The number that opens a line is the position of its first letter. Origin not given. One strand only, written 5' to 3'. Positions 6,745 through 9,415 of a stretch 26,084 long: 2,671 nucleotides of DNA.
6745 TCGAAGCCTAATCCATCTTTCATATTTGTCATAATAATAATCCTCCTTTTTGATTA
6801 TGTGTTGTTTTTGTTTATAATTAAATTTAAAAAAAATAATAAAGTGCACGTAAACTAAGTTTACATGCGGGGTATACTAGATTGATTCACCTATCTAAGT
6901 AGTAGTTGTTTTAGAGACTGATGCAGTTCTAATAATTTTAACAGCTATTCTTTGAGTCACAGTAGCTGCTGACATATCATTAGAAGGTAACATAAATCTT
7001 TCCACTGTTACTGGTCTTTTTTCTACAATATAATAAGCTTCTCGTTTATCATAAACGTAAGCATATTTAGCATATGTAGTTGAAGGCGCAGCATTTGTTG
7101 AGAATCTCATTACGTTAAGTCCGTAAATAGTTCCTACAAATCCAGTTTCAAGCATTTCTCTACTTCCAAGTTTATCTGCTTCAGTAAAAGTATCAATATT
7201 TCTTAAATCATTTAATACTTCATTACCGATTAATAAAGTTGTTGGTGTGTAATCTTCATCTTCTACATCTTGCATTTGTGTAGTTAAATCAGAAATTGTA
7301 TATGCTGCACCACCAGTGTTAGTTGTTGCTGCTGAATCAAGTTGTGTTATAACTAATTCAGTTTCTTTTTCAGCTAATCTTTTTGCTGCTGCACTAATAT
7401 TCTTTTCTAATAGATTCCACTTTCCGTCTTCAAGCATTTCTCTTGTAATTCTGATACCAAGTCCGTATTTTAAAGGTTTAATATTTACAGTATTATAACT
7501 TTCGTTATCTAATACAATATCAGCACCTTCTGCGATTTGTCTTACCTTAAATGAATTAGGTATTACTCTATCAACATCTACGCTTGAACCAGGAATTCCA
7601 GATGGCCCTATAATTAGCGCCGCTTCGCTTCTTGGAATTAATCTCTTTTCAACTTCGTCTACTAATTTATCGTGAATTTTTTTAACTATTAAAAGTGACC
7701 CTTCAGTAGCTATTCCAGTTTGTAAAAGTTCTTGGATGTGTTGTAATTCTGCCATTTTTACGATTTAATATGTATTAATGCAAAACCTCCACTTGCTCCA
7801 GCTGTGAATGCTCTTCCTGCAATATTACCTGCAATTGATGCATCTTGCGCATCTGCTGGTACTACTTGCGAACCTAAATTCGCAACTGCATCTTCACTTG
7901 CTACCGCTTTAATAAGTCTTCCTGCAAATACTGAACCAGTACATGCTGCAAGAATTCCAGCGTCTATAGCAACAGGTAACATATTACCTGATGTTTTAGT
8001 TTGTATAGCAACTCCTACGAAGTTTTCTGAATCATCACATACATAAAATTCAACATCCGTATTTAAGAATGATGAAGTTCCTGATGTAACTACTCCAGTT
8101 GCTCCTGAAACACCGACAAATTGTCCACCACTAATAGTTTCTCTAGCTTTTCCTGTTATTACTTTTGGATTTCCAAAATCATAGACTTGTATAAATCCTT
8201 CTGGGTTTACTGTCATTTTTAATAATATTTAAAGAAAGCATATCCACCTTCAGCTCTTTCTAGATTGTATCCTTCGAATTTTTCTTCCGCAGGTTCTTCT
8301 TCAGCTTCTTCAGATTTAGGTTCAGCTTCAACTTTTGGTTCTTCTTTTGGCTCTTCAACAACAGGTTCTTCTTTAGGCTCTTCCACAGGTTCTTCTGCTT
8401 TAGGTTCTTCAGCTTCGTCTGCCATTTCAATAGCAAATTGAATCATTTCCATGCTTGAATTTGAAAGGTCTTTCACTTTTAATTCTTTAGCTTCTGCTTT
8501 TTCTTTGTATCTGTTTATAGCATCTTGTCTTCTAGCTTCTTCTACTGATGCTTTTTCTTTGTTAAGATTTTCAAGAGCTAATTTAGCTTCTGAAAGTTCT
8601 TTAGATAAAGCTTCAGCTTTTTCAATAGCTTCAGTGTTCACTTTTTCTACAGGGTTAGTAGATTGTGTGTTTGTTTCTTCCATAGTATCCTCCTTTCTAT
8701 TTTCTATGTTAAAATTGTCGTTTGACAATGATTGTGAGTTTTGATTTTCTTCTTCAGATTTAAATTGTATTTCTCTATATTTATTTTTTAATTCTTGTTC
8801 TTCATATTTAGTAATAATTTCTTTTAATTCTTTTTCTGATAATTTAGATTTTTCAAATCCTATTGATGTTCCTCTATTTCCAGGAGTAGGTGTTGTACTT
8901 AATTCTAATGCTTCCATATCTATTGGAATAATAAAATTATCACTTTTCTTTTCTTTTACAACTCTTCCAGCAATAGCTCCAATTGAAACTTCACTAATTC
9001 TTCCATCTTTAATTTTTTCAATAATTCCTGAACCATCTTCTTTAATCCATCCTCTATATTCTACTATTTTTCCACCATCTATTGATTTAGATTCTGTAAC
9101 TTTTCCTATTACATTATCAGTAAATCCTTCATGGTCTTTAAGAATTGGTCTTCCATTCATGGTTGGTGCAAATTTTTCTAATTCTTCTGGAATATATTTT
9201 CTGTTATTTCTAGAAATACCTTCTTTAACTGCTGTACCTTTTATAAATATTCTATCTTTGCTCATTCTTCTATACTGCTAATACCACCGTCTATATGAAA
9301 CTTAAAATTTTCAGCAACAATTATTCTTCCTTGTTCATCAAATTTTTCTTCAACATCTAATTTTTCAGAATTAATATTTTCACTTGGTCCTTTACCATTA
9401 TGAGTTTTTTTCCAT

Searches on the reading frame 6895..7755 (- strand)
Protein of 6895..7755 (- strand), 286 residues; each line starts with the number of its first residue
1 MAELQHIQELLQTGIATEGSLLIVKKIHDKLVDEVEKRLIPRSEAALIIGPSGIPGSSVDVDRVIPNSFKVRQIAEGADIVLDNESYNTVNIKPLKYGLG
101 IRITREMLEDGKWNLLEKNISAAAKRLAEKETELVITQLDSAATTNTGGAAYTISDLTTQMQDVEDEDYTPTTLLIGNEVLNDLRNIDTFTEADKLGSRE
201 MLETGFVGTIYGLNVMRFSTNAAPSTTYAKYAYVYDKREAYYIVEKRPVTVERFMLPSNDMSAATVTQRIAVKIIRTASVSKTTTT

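Call 8: search_protein_families(library=phrogs, proteins=[window:6895-7755:-], max_evalue=0.001)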
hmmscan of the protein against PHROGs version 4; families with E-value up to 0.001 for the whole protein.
window:6895-7755:- (286 aa): 7 families
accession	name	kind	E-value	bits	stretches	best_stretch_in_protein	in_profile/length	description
phrog_10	-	head and packaging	8.4e-15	55.8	1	73-282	416-632/752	major head protein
phrog_544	-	head and packaging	9.5e-12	45.9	1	53-262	43-258/282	major head protein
phrog_3922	-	head and packaging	4.3e-07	30.5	1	69-253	135-327/362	major head protein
phrog_267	-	head and packaging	7.2e-07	29.7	1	119-280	134-320/410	major head protein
phrog_1650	-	head and packaging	1.6e-06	28.6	1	71-267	73-279/300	major head protein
phrog_2522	-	head and packaging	3e-06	27.6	1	101-217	135-254/318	major head protein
phrog_2263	-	head and packaging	8.3e-06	26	1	73-281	326-539/551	major head protein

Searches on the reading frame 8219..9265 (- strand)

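Call 8: search_protein_families(library=phrogs, proteins=[window:8219-9265:-], max_evalue=0.001)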
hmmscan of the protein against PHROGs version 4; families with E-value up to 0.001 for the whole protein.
window:8219-9265:- (348 aa): 1 family
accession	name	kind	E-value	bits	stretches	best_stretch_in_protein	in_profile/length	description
phrog_617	-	head and packaging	8.6e-07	29.2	1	37-291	59-263/626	major head protein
